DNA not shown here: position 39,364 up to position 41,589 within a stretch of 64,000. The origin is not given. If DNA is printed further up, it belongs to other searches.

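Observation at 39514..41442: T6SS contractile sheath encoded as a single fused TssB-TssC polypeptide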

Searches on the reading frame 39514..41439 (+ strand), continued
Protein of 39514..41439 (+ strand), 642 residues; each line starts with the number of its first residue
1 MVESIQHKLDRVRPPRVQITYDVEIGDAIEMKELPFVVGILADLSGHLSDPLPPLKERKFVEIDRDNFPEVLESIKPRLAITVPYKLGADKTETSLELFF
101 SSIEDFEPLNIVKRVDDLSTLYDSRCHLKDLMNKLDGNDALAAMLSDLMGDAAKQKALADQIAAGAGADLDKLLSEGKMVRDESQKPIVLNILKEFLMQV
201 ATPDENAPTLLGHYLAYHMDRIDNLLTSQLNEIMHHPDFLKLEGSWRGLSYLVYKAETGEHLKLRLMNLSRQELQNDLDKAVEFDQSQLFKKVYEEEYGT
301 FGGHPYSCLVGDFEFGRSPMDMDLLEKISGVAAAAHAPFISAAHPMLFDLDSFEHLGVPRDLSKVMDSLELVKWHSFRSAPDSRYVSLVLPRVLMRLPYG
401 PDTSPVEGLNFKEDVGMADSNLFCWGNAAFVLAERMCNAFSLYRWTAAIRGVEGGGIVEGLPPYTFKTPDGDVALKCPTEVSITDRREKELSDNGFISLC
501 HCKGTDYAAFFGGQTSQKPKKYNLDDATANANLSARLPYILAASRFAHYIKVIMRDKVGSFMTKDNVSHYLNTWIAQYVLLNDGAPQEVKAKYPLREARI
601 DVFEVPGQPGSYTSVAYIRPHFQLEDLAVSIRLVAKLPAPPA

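Call 21: find_encoding_contigs(protein=P0101, flank=10000, max_places=1)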
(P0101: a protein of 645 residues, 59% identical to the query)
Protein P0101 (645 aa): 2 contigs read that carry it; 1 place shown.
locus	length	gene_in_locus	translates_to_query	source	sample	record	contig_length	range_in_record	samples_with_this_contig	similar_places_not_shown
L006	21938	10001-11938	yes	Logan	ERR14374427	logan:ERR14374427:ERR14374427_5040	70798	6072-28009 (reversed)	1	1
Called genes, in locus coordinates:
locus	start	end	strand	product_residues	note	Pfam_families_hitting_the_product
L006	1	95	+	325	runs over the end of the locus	PF02154:FliM, PF01052:FliMN_C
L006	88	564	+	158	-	PF20072:DUF6468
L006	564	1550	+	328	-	-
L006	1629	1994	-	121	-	-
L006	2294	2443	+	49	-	-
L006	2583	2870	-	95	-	-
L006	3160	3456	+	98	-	PF00166:Cpn10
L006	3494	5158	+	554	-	-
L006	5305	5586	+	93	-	PF10073:GapR_DNA-bd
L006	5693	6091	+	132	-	PF04379:DUF525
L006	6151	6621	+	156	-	PF09923:DUF2155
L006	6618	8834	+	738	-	PF13604:AAA_30 (faint), PF00580:UvrD-helicase, PF13245:AAA_19, PF13361:UvrD_C, PF13538:UvrD_C_2 (faint)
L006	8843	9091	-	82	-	-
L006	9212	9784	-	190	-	PF00226:DnaJ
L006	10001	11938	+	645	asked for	PF05591:T6SS_VipA, PF05943:VipB, PF18945:VipB_2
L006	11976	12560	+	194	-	-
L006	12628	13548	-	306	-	PF03741:TerC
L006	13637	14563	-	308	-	PF01370:Epimerase (weak)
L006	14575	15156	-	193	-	PF00881:Nitroreductase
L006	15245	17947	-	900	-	PF00133:tRNA-synt_1, PF09334:tRNA-synt_1g, PF13603:tRNA-synt_1_2 (weak), PF09334:tRNA-synt_1g, PF08264:Anticodon_1, PF10458:Val_tRNA-synt_C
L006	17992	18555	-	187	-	PF01025:GrpE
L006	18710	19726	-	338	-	-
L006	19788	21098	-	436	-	PF07690:MFS_1, PF13000:Acatn (weak), PF07690:MFS_1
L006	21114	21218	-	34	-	-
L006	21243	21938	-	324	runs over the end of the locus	PF13621:Cupin_8 (faint), PF08007:JmjC_2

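Call 22: find_encoding_contigs(protein=P0044, flank=10000, max_places=1)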
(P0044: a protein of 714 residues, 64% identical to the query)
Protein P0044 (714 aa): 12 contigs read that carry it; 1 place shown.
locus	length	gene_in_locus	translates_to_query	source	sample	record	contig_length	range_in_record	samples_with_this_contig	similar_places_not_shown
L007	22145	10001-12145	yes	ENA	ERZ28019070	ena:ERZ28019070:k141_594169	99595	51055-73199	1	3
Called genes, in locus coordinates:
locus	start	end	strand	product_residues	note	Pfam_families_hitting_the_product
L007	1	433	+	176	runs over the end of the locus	-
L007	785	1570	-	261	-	-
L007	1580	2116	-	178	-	-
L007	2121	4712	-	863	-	PF00133:tRNA-synt_1, PF01406:tRNA-synt_1e (faint), PF09334:tRNA-synt_1g, PF13603:tRNA-synt_1_2, PF00133:tRNA-synt_1, PF09334:tRNA-synt_1g (weak), PF00133:tRNA-synt_1, PF08264:Anticodon_1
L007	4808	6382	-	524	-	PF00884:Sulfatase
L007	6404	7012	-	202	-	PF03652:RuvX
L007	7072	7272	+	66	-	-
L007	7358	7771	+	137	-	PF06347:SH3_4, PF08239:SH3_3 (weak)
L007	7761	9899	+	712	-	PF17764:PriA_3primeBD, PF00270:DEAD, PF04851:ResIII, PF00271:Helicase_C (faint), PF18319:Zn_ribbon_PriA, PF18074:PriA_C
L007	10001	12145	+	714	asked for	PF05591:T6SS_VipA, PF05943:VipB, PF18945:VipB_2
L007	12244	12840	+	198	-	-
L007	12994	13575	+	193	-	-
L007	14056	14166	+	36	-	-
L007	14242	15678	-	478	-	-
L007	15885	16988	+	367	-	PF00712:DNA_pol3_beta, PF02767:DNA_pol3_beta_2, PF02768:DNA_pol3_beta_3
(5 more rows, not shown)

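Call 23: find_encoding_contigs(protein=P0086, flank=10000, max_places=1)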
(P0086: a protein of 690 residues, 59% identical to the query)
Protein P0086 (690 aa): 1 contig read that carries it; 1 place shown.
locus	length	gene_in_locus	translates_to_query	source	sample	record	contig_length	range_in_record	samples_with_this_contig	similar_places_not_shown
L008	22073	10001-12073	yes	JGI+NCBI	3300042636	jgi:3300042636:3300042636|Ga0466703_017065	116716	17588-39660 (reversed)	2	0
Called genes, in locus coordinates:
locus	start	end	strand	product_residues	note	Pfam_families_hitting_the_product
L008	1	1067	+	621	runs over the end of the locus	-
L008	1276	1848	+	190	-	PF01025:GrpE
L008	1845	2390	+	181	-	PF12710:HAD (weak)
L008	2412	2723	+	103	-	PF05258:DciA (weak)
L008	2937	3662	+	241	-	PF00106:adh_short, PF08659:KR, PF23441:SDR (weak), PF13561:adh_short_C2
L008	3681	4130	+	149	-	PF02470:MlaD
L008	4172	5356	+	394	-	PF00375:SDF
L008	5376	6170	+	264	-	PF14805:THDPS_N_2, PF25087:GMPPB_C (faint), PF25084:LbH_EIF2B (weak), PF00132:Hexapep (weak), PF14602:Hexapep_2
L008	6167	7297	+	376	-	PF01546:Peptidase_M20, PF07687:M20_dimer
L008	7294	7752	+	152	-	PF13673:Acetyltransf_10, PF00583:Acetyltransf_1, PF13508:Acetyltransf_7, PF08445:FR47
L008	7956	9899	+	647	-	PF17764:PriA_3primeBD, PF04851:ResIII, PF00270:DEAD, PF18319:Zn_ribbon_PriA, PF18074:PriA_C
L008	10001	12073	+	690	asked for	PF05591:T6SS_VipA, PF05943:VipB, PF18945:VipB_2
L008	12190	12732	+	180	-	-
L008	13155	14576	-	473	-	PF02321:OEP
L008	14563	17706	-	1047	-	PF00873:ACR_tran, PF03176:MMPL, PF02355:SecD_SecF_C (faint)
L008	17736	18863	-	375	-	PF25973:BSH_CzcB (faint), PF25917:BSH_RND, PF25885:HH_EMRA (weak), PF25876:HH_MFP_RND, PF25944:Beta-barrel_RND (weak), PF25967:RND-MFP_C (weak)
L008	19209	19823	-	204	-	PF00163:Ribosomal_S4, PF01479:S4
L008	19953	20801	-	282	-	PF01381:HTH_3, PF12844:HTH_19, PF13443:HTH_26 (weak), PF13560:HTH_31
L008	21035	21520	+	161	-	-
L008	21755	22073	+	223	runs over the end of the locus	PF13505:OMP_b-brl (weak)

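Call 25: search_solved_structures(query=window:39514-41439:+, max_evalue=0.001, show_alignments=2)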
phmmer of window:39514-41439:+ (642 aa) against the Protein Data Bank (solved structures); distinct sequences matched with E-value up to 0.001: 17.
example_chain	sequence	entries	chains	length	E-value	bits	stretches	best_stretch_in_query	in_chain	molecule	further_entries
9n4v_A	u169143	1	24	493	1.5e-199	668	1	170-641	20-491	DUF877 family protein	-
5n8n_B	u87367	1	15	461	2.6e-146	492.1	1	221-639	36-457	EvpB family type VI secretion protein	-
5urw_1B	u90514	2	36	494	6.2e-112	378.6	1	168-638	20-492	TssC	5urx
5mxn_A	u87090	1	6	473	2.3e-103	350.3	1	170-636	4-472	Type VI secretion protein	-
5ojq_A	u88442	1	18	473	3.3e-103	349.8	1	196-636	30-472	Type VI secretion protein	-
3j9g_B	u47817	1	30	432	3.6e-103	349.7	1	221-637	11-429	VipB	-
5myu_A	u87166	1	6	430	4.6e-103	349.3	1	221-637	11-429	Type VI secretion system protein ImpC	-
3j9o_B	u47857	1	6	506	5.3e-63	217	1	203-635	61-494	Intracellular growth locus protein B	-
9n4v_B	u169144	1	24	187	4.7e-51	177.5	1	1-152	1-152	Type VI secretion system contractile sheath small subunit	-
4uqz_B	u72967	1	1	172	7.1e-30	107.5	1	6-160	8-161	HSIB1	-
5n8n_A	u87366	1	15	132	1.7e-26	96.4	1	6-132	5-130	Type VI secretion protein, family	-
5urw_1A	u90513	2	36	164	1.1e-14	57.3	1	15-162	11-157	TssB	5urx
5ojq_a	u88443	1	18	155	2e-12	49.9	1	15-159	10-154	VipA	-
5mxn_a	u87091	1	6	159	3e-11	46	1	15-159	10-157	Type VI secretion protein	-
3j9g_A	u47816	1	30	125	5.3e-11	45.2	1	15-125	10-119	VipA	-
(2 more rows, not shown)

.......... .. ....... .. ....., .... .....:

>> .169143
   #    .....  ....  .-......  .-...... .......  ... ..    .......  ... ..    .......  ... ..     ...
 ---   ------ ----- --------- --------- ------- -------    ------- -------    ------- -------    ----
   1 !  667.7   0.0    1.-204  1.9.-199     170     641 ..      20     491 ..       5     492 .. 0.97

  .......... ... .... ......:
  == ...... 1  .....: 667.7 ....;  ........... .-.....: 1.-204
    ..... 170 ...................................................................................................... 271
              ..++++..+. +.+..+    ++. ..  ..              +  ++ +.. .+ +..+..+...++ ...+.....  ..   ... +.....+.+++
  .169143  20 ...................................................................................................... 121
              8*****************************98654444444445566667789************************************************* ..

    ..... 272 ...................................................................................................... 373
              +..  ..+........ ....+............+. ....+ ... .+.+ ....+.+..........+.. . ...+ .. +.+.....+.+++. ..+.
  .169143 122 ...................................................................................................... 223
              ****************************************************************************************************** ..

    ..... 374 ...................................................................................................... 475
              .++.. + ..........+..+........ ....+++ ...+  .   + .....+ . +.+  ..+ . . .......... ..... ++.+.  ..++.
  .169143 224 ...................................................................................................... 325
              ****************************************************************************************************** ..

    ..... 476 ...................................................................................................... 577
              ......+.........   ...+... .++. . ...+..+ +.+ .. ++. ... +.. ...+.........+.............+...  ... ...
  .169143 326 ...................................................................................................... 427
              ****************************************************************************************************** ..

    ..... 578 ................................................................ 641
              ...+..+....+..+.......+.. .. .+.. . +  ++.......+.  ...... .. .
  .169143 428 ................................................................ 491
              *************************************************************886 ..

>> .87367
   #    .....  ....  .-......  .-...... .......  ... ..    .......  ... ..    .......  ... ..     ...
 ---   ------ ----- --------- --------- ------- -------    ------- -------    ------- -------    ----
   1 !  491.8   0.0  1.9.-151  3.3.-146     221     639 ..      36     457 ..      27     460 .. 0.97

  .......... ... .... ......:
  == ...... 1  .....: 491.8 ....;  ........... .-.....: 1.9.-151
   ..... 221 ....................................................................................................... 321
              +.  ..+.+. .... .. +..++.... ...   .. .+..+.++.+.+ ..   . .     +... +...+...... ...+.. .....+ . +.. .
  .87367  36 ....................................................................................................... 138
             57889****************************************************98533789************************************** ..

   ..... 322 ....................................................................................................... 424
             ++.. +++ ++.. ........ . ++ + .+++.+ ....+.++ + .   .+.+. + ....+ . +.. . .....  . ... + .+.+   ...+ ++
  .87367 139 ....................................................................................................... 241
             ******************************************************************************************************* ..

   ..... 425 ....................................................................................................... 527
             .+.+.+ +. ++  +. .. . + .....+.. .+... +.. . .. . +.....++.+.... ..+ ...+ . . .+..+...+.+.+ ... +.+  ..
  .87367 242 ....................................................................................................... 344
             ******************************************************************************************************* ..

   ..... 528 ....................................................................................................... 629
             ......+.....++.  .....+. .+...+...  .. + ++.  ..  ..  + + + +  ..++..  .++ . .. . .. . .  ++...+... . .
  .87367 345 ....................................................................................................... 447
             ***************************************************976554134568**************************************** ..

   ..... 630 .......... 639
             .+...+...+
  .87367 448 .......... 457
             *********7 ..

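Call 29: find_related_loci(query=A1, collection=genome_contigs, flank=10000)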
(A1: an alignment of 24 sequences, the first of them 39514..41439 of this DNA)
Query A1 (642 aa) in genome_contigs; peptide patterns used: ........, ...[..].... (x = any residue, [..] = any of these).
600 stretches matched a pattern (row limit reached: there are more); 592 encode a relative of the query (tblastn E <= 1e-3); the best 80 are kept; 80 distinct loci.
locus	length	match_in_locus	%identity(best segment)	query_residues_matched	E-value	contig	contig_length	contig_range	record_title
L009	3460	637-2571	58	1-642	0e+0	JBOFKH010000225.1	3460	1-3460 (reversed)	MAG: Alphaproteobacteria bacterium isolate WFFMC_MAG_371 k139_16698_flag=1_multi=5.0000_len=3460, whole genome shotgun s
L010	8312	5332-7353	59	1-642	0e+0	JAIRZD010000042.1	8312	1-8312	MAG: Holosporaceae bacterium isolate Gsp477_bin72 k119_6991558, whole genome shotgun sequence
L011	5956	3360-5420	58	1-634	0e+0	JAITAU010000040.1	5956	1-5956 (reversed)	MAG: Holosporaceae bacterium isolate Ncb351_bin54 k119_3940618, whole genome shotgun sequence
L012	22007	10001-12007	56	3-642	0e+0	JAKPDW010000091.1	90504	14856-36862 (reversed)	MAG: Deltaproteobacteria bacterium isolate JPMR_maxbin.080 k141_262991, whole genome shotgun sequence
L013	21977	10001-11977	57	1-640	0e+0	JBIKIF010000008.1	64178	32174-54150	MAG: Holosporales bacterium isolate ME2014-05-29_3300042867_group5_bin88 Rohwer_bin1890_scaffold_26_c1, whole genome sho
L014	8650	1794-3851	57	1-642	0e+0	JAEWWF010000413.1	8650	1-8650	MAG: Proteobacteria bacterium isolate OH_SDB_89 k127_1151673, whole genome shotgun sequence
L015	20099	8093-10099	55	3-642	0e+0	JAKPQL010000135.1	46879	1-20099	MAG: Deltaproteobacteria bacterium isolate JPNA_maxbin.196 k141_1274135, whole genome shotgun sequence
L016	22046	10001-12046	58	1-640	0e+0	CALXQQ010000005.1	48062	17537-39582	MAG: uncultured Alphaproteobacteria bacterium isolate E19__bin341 genome assembly, contig: E19__k127_9837992, whole geno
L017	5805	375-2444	58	1-642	0e+0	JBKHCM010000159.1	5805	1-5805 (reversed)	MAG: Alphaproteobacteria bacterium isolate D1M02_6 NODE_5428_length_5805_cov_9.708870, whole genome shotgun sequence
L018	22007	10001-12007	55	3-642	0e+0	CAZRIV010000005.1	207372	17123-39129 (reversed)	MAG TPA_asm: uncultured Bacteriovoracaceae bacterium isolate binchicken_co204_164 genome assembly, contig: NODE_37_lengt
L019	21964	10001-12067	58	1-642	0e+0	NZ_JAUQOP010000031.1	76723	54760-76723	Pseudomonas citrulli strain K18 NODE_31_length_76723_cov_9.62421_pilon, whole genome shotgun sequence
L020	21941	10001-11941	59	1-638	0e+0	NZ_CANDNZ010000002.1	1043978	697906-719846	Thalassomonas sp. RHCl1 NODE_2_length_1043978_cov_97.9748, whole genome shotgun sequence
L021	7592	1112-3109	55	3-642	0e+0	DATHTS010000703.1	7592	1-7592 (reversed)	MAG TPA_asm: Pyrinomonadaceae bacterium isolate SMAG_U16086 k141_1247365, whole genome shotgun sequence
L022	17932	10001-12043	54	1-642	0e+0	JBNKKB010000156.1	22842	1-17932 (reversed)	MAG: Desulfobacteraceae bacterium isolate H1H2.bin.6.orig k141_1862255, whole genome shotgun sequence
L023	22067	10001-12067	57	1-642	0e+0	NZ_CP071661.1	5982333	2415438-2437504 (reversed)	Pseudomonas sp. R1-7 chromosome, complete genome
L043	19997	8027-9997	53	3-639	0e+0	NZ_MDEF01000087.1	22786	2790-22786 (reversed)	Xanthomonas hortorum pv. hederae strain CFBP4925 Xhh-CFBP4925-G1087, whole genome shotgun sequence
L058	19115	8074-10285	66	1-642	0e+0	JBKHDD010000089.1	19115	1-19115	MAG: Desulfococcaceae bacterium isolate D1M03_3 NODE_1521_length_19115_cov_11.899843, whole genome shotgun sequence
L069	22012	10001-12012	66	1-642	0e+0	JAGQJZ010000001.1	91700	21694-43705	MAG: Nitrospina sp. isolate HKST-UBA01 NODE_1_length_91700_cov_5.210386, whole genome shotgun sequence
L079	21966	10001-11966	62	3-637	0e+0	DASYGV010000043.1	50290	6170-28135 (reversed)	MAG TPA_asm: Thermoanaerobaculia bacterium isolate SMAG_U4223 k141_60653, whole genome shotgun sequence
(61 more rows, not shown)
